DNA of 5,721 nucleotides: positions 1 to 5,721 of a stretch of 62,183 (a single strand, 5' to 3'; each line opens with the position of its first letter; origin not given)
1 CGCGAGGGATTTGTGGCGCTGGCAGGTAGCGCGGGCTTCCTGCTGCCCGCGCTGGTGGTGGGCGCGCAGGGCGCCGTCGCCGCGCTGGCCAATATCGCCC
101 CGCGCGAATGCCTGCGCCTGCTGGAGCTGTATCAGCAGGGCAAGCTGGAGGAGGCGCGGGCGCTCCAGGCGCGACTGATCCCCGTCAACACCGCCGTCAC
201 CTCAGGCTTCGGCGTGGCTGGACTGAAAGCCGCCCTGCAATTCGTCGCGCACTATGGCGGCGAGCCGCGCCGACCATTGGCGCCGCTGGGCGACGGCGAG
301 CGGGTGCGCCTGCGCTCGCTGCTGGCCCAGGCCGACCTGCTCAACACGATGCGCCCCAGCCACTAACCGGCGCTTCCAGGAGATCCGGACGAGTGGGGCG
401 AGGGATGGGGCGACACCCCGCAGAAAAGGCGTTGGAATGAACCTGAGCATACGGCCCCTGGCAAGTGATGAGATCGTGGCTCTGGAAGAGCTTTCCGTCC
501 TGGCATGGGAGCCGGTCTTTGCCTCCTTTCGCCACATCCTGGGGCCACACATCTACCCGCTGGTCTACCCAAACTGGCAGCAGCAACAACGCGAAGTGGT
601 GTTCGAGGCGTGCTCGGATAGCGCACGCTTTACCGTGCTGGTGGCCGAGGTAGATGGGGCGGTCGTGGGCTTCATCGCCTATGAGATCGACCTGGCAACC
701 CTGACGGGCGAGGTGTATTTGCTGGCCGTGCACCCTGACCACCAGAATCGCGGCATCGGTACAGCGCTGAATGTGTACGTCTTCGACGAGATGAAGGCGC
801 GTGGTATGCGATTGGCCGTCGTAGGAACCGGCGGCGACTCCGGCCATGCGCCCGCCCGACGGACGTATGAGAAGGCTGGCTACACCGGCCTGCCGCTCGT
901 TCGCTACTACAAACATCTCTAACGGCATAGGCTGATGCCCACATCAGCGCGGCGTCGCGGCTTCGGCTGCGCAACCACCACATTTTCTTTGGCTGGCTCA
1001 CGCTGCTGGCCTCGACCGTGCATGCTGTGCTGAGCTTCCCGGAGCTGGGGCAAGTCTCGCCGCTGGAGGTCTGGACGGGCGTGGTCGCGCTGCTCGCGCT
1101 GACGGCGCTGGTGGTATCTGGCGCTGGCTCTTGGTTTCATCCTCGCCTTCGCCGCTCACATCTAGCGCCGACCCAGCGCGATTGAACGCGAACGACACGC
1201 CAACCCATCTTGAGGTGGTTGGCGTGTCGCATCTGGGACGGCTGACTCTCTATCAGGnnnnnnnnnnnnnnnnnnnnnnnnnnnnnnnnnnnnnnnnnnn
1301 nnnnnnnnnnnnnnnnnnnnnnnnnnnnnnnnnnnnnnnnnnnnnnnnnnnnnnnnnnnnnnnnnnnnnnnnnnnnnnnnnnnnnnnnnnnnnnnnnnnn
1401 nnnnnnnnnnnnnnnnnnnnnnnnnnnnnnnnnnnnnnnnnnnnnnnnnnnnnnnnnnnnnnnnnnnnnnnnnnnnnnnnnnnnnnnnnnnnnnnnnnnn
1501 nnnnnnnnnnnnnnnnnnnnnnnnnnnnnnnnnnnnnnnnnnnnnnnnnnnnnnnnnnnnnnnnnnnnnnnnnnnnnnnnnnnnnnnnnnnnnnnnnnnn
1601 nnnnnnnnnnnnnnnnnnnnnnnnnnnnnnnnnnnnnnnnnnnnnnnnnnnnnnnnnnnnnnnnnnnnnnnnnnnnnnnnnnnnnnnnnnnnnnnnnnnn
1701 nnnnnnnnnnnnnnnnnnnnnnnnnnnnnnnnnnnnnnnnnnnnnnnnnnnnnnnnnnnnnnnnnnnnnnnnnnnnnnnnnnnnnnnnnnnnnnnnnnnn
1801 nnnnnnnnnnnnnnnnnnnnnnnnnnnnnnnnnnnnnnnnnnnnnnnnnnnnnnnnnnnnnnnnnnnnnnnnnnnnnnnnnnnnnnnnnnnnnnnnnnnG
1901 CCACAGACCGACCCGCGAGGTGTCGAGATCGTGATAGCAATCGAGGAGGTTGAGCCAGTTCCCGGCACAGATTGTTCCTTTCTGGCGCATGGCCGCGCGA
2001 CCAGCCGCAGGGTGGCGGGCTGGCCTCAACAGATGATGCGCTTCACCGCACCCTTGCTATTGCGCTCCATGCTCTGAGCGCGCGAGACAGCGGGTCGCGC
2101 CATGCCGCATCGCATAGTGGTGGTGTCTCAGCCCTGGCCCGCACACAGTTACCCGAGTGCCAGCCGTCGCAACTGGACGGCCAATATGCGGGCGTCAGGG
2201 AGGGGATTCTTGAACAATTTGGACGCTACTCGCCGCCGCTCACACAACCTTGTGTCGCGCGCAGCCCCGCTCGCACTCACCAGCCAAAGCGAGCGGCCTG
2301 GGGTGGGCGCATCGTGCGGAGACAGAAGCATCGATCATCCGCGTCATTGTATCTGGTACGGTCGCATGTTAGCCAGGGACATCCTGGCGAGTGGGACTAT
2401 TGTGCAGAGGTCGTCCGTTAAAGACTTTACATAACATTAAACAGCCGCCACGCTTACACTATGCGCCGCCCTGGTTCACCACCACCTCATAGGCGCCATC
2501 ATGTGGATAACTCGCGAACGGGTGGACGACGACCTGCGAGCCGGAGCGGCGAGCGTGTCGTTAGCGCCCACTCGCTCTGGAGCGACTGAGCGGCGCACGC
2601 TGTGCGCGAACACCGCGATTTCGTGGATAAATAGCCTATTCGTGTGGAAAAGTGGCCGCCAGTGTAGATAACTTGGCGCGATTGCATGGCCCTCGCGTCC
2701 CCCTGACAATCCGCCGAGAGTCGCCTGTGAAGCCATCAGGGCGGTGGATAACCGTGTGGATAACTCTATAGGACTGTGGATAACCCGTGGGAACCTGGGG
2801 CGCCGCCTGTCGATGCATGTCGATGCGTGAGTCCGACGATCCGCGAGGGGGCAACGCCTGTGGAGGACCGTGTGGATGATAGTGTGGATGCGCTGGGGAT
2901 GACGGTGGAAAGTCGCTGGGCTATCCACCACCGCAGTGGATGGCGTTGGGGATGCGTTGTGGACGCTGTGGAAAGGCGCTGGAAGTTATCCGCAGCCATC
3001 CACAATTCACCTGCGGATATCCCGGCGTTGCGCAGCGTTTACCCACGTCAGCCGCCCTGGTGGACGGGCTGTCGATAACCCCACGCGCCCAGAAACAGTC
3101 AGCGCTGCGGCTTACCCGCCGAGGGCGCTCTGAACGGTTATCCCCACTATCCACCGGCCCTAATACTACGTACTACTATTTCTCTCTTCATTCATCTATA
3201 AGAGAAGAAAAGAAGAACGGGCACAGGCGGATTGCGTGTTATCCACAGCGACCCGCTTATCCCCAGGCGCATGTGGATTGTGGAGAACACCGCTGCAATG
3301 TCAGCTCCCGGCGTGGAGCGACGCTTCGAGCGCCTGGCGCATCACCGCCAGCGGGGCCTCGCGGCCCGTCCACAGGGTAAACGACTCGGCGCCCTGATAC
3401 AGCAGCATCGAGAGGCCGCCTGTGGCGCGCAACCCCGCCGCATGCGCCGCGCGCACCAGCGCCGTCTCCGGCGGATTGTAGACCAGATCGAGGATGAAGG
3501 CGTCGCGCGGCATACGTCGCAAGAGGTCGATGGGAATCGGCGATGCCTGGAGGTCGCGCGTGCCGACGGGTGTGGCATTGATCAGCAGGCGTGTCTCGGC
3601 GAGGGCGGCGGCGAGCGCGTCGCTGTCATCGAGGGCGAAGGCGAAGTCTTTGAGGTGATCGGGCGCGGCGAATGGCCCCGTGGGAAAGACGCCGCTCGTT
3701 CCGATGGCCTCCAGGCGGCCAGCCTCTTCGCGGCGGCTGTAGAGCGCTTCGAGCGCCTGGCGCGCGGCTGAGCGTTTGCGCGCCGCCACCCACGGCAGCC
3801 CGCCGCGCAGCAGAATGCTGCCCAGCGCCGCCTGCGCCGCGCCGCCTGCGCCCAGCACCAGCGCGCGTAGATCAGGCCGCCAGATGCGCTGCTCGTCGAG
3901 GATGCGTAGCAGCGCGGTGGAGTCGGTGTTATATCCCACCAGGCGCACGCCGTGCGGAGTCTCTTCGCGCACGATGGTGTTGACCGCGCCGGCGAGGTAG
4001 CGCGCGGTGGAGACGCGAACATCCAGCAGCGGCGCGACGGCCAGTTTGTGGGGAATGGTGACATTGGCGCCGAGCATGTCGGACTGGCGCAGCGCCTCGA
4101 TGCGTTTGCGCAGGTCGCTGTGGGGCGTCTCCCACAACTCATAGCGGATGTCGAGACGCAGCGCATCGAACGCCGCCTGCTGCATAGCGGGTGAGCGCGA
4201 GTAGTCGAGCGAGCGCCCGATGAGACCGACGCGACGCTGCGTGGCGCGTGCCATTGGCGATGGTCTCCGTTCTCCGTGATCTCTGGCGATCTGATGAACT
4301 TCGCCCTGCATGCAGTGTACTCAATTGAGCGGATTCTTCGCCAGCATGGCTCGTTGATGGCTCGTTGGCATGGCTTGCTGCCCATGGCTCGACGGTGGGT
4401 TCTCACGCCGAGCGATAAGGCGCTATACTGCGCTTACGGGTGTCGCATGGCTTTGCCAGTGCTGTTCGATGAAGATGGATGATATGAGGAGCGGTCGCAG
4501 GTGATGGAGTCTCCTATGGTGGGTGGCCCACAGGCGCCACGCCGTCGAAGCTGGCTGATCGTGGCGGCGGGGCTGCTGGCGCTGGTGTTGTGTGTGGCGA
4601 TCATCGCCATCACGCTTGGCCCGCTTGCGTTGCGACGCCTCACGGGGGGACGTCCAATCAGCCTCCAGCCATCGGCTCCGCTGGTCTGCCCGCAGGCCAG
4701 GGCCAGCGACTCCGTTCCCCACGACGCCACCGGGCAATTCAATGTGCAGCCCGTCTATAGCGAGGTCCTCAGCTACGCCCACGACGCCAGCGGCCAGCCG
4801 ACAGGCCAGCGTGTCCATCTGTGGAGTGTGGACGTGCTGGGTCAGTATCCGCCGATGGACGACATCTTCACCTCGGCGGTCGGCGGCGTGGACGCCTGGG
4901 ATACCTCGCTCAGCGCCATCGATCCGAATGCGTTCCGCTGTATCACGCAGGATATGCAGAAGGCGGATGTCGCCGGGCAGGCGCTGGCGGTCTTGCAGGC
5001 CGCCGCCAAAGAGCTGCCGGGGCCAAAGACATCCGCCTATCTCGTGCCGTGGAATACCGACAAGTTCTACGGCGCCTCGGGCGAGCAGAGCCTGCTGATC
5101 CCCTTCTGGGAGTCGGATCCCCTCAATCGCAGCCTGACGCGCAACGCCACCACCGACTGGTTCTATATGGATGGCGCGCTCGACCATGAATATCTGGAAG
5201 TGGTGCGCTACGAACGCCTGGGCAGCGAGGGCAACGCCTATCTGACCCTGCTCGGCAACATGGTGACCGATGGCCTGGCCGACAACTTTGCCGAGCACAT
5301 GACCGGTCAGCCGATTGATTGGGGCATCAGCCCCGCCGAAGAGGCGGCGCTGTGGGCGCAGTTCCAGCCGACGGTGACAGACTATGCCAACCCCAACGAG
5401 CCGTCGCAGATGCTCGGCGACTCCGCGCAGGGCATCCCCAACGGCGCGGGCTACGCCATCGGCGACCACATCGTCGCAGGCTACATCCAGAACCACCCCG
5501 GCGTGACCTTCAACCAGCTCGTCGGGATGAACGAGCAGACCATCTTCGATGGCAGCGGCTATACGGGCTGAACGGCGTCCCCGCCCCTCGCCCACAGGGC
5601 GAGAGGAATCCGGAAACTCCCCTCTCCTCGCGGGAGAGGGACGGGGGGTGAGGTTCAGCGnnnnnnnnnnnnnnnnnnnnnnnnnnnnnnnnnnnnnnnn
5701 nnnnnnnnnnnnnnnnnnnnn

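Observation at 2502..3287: Dense oriented DnaA-box cluster in a 1.3-kb ORF-free region: a candidate oriC not next to dnaA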

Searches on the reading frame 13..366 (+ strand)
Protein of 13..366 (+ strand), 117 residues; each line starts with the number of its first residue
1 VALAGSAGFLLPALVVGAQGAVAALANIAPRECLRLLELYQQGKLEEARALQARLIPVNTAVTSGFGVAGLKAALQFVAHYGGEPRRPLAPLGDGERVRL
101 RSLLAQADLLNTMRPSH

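Call 11: search_protein_families(library=pfam, proteins=[window:13-366:+])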
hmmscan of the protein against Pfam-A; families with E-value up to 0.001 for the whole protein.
window:13-366:+ (117 aa): 1 family
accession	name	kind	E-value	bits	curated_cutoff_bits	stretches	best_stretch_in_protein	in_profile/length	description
PF00701.28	DHDPS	-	4.5e-14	52.3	22.1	1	3-106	184-288/289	Dihydrodipicolinate synthetase family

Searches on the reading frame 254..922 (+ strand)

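Call 11: search_protein_families(library=pfam, proteins=[window:254-922:+])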
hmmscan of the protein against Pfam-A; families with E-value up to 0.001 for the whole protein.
window:254-922:+ (222 aa): 5 families
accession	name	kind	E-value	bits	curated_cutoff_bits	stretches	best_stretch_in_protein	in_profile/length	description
PF00583.31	Acetyltransf_1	-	3.2e-15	56.8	20.7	1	106-210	14-116/116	Acetyltransferase (GNAT) family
PF13508.13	Acetyltransf_7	-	1.4e-13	51.5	27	1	126-211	3-83/84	Acetyltransferase (GNAT) domain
PF13673.13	Acetyltransf_10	-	2.2e-08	34.5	23.6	1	114-211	20-108/128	Acetyltransferase (GNAT) domain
PF08445.16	FR47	-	1.4e-05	25.5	22.1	1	151-211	21-78/86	FR47-like protein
PF13527.13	Acetyltransf_9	-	8e-05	23.1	25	1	150-190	71-111/127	Acetyltransferase (GNAT) domain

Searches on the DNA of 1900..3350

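Call 44: search_rna_families(source=window, start=1900, end=3350, threshold=evalue, max_evalue=1)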
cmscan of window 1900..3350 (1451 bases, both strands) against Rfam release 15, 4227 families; matches with E-value up to 1: 0.
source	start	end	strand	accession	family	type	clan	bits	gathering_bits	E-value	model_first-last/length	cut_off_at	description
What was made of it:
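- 1969..2460 (-): Not part of the origin. This is a conserved promoter-like element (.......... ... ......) and a roughly 450-nt leader upstream of the hydrolase gene. No Rfam match (call 44).
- Tried and rejected: Rfam on 1900-3350 at E <= 1: nothing (call 44).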

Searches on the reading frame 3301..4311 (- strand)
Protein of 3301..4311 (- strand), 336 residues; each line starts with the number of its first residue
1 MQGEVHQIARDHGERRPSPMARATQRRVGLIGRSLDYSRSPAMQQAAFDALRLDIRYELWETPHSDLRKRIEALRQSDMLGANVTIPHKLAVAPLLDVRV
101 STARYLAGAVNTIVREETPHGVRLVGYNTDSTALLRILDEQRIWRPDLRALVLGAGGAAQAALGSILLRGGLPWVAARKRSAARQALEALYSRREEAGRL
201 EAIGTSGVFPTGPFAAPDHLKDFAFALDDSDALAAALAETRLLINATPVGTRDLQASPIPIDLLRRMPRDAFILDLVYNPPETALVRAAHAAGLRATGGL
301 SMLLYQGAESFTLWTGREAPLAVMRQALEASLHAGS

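Call 11: search_protein_families(library=pfam, proteins=[window:3301-4311:-])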
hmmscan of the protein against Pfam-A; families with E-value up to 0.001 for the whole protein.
window:3301-4311:- (336 aa): 2 families
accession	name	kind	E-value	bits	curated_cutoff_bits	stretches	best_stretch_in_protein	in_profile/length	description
PF08501.16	Shikimate_dh_N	-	3.7e-21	75.6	27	1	30-113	1-83/83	Shikimate dehydrogenase substrate binding domain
PF18317.6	SDH_C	-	7.9e-16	57.9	25.8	1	299-329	1-31/31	Shikimate 5'-dehydrogenase C-terminal domain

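Call 15: find_related_loci(query=window:3301-4311:-, collection=genome_contigs, flank=10000)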
Query window:3301-4311:- (336 aa) in genome_contigs; peptide patterns used: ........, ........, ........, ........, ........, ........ (x = any residue, [..] = any of these).
599 stretches matched a pattern (row limit reached: there are more); 538 encode a relative of the query (tblastn E <= 1e-3); the best 80 are kept; 80 distinct loci.
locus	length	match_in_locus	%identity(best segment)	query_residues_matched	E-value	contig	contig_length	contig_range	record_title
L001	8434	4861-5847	91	8-336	0e+0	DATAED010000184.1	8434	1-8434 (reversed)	MAG TPA_asm: Ktedonobacterales bacterium isolate SMAG_U6768 k141_3699139, whole genome shotgun sequence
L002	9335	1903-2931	81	12-336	5e-165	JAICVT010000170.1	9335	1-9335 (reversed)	MAG: Ktedonobacterales bacterium isolate LS_FP_2_bin.8 k141_1755746_length_9335_cov_20.4168, whole genome shotgun sequen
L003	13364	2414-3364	84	19-332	3e-159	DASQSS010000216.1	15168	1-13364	MAG TPA_asm: Ktedonobacterales bacterium isolate SMAG_U10915 k141_78570, whole genome shotgun sequence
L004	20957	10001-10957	80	18-334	4e-153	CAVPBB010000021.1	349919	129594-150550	MAG: uncultured Chloroflexia bacterium isolate MFD00031.bin.2.93 genome assembly, contig: contig_70611, whole genome sho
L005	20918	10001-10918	71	20-325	8e-114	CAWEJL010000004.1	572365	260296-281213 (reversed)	MAG: uncultured Chloroflexia bacterium isolate MFD05942.bin.2.169 genome assembly, contig: contig_14527, whole genome sh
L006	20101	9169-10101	65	20-332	1e-111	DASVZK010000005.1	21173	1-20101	MAG TPA_asm: Ktedonobacterales bacterium isolate SMAG_U2626 k141_156592, whole genome shotgun sequence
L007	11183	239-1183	68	20-334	1e-107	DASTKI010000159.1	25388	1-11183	MAG TPA_asm: Ktedonobacterales bacterium isolate SMAG_U2012 k141_1273867, whole genome shotgun sequence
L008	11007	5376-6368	61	22-332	1e-87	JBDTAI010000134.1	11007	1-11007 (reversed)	MAG: Ktedonobacterales bacterium isolate cluster2_bin.105 k127_2188277, whole genome shotgun sequence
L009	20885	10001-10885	51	26-336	6e-82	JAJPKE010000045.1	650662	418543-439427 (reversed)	MAG: Chloroflexota bacterium isolate Centralia_MAG_65 k107_10782861, whole genome shotgun sequence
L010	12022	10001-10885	55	20-329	3e-80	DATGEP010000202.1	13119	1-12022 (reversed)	MAG TPA_asm: Ktedonobacterales bacterium isolate SMAG_U9705 k141_1418608, whole genome shotgun sequence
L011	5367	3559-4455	52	8-328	3e-78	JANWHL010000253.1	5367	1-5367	MAG: Ktedonobacterales bacterium isolate CRAIB_MAG14 c_000000074029, whole genome shotgun sequence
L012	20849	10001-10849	51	28-328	3e-69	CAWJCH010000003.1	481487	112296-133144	MAG: uncultured Chloroflexia bacterium isolate MFD06714.bin.2.15 genome assembly, contig: contig_11368, whole genome sho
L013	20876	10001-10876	50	25-334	2e-65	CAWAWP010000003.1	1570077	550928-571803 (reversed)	MAG: uncultured Chloroflexia bacterium isolate MFD05502.bin.1.39 genome assembly, contig: contig_11942, whole genome sho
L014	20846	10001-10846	40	22-332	6e-56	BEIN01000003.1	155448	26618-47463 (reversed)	Bacterium HR37 DNA, contig: NODE_45_3, isolate: HRbin37, whole genome shotgun sequence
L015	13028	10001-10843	38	22-331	9e-50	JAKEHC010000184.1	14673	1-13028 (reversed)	MAG: Candidatus Dadabacteria bacterium isolate PMV_6.24 PMV_6.24.k101_1684277, whole genome shotgun sequence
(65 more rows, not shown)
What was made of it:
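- Tried and rejected: The single genome-collection scan was already used (call 15).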

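Call 18: find_encoding_contigs(protein=window:3301-4311:-, flank=10000, max_places=6)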
Protein window:3301-4311:- (336 aa): no gene with exactly this product is on record in the collection.
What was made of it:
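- Tried and rejected: Exact-protein look-up of aroE to find the source contig: not on record (call 18).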

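Call 34: search_protein_families(library=pfam, proteins=[L004:11047-12516:-, L004:13481-15139:-, L003:5865-6788:-, L003:6785-8350:-, L003:9391-10977:-, L003:11086-13128:-])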
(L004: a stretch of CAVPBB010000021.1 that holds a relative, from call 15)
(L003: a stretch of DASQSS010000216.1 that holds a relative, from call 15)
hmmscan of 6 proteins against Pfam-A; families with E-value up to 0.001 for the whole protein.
L004:11047-12516:- (489 aa): 10 families
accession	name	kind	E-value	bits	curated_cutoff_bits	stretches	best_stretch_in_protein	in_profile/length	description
PF13847.12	Methyltransf_31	-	3.5e-15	56.4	27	1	310-421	6-120/145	Methyltransferase domain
PF08242.18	Methyltransf_12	-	1.1e-14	55.4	30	1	313-408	2-98/98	Methyltransferase domain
PF13649.12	Methyltransf_25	-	2.4e-14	54.2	27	1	311-406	1-97/97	Methyltransferase domain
PF13489.12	Methyltransf_23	-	4.3e-14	53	27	1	297-472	10-162/164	Methyltransferase domain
PF21320.3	HTH_65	-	3.1e-11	43.7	24.1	1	153-227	4-73/75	Rv2258c-like winged HTH domain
PF08241.18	Methyltransf_11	-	9.8e-11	42.6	21.2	1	313-410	2-95/95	Methyltransferase domain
PF05175.20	MTS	-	9.5e-08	32.3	23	1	303-379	27-102/170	Methyltransferase small domain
PF00891.24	Methyltransf_2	-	2.5e-06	27.4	22.3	1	281-447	36-197/210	O-methyltransferase domain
PF13578.12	Methyltransf_24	-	5.3e-05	24.5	26.3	1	316-410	3-102/105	Methyltransferase domain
PF01209.24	Ubie_methyltran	-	6.7e-05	22.8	20.1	1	304-412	44-153/233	ubiE/COQ5 methyltransferase family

L004:13481-15139:- (552 aa): 3 families
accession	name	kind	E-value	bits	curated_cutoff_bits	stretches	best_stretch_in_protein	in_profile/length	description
PF07994.18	NAD_binding_5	-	6.1e-94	315.5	25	1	124-530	1-321/321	Myo-inositol-1-phosphate synthase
PF01658.22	Inos-1-P_synth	-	3.2e-33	114.6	27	1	358-470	1-107/107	Myo-inositol-1-phosphate synthase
PF15943.11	YdaS_toxin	-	0.00047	20.4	30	0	55-88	4-38/65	Bacterial toxin YdaS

L003:5865-6788:- (307 aa): 1 family
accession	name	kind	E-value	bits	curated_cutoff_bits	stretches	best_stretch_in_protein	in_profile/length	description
PF00701.28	DHDPS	-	9.3e-56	189.1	22.1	1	9-296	3-288/289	Dihydrodipicolinate synthetase family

L003:6785-8350:- (521 aa): 2 families
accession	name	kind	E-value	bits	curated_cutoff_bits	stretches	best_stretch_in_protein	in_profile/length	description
PF01546.33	Peptidase_M20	-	4e-30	105.7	24.6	1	89-455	1-202/206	Peptidase family M20/M25/M40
PF07687.19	M20_dimer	-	5.7e-16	58.8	21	1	201-360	2-105/107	Peptidase dimerisation domain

L003:9391-10977:- (528 aa): 1 family
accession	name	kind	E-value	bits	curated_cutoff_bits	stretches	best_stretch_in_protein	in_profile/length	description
PF01566.24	Nramp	-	6.8e-72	242.9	29.8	1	129-502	2-356/357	Natural resistance-associated macrophage protein-like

L003:11086-13128:- (680 aa): 2 families
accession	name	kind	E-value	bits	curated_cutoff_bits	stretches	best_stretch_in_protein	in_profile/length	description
PF03023.19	MurJ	-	2.9e-75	254.1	27.4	1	172-626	2-438/451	Lipid II flippase MurJ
PF13440.11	Polysacc_synt_3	-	8.6e-08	32.2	23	1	347-493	139-284/293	Polysaccharide biosynthesis protein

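Call 70: search_protein_families(library=ncbifam, proteins=[window:3301-4311:-], max_evalue=1e-10)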
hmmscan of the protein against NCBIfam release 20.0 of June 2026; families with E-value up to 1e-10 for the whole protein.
window:3301-4311:- (336 aa): 17 families
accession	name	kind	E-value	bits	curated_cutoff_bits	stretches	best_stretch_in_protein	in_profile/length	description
NF001319.0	PRK00258.3-3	equivalog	1.5e-55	188.2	252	2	23-194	4-169/279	shikimate dehydrogenase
NF001314.0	PRK00258.2-2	equivalog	4e-50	170.5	248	1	26-332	8-288/290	shikimate dehydrogenase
TIGR00507.1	aroE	equivalog_domain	6.8e-49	166.4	200.2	2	28-192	3-162/270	shikimate dehydrogenase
NF001315.0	PRK00258.2-4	equivalog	1.8e-47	161.9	413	2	30-173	12-148/284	shikimate dehydrogenase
NF001313.0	PRK00258.2-1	equivalog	1.4e-45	156.1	431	2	28-161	12-140/290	shikimate dehydrogenase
NF009200.0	PRK12548.1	subfamily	1.1e-43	149.7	432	2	26-162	10-141/289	shikimate dehydrogenase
NF001311.0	PRK00258.1-3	equivalog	1.9e-42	145.4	235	2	23-189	3-163/279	shikimate dehydrogenase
NF001322.0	PRK00258.3-6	equivalog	1.3e-41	142.8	285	1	28-332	8-267/272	shikimate dehydrogenase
NF001312.0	PRK00258.1-4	equivalog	1.2e-40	139.5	295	1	22-318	6-267/285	shikimate dehydrogenase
NF009201.0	PRK12549.1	subfamily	3.2e-39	134.8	235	2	23-170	5-152/286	shikimate dehydrogenase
NF001310.0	PRK00258.1-2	equivalog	1e-33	116.7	221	1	29-186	6-161/279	shikimate dehydrogenase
TIGR01809.1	Shik-DH-AROM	equivalog_domain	1e-32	113.4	196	1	24-169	4-147/282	shikimate dehydrogenase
NF009390.0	PRK12749.1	equivalog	1.5e-32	113.1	349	2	227-328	184-284/288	quinate/shikimate dehydrogenase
NF001316.0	PRK00258.2-5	equivalog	2.6e-27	95.7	247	1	29-171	5-136/263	shikimate dehydrogenase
NF010631.0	PRK14027.1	equivalog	1.7e-23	83.4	515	1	28-171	7-151/283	quinate/shikimate dehydrogenase (NAD+)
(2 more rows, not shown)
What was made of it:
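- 3301..4311 (-): Flanking gene: shikimate dehydrogenase (aroE). Its 3' end abuts the origin. Calls 11, 70.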

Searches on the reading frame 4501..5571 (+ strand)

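Call 11: search_protein_families(library=pfam, proteins=[window:4501-5571:+])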
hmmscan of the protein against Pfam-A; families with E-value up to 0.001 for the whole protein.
window:4501-5571:+ (356 aa): 2 families
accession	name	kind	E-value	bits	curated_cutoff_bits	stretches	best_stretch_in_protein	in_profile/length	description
PF10026.15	DUF2268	-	2.3e-13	50.5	23.6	1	223-349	65-194/195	Predicted Zn-dependent protease (DUF2268)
PF25594.1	GldB_lipo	-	1.4e-05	25.4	27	1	287-355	242-308/309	Gliding motility protein GldB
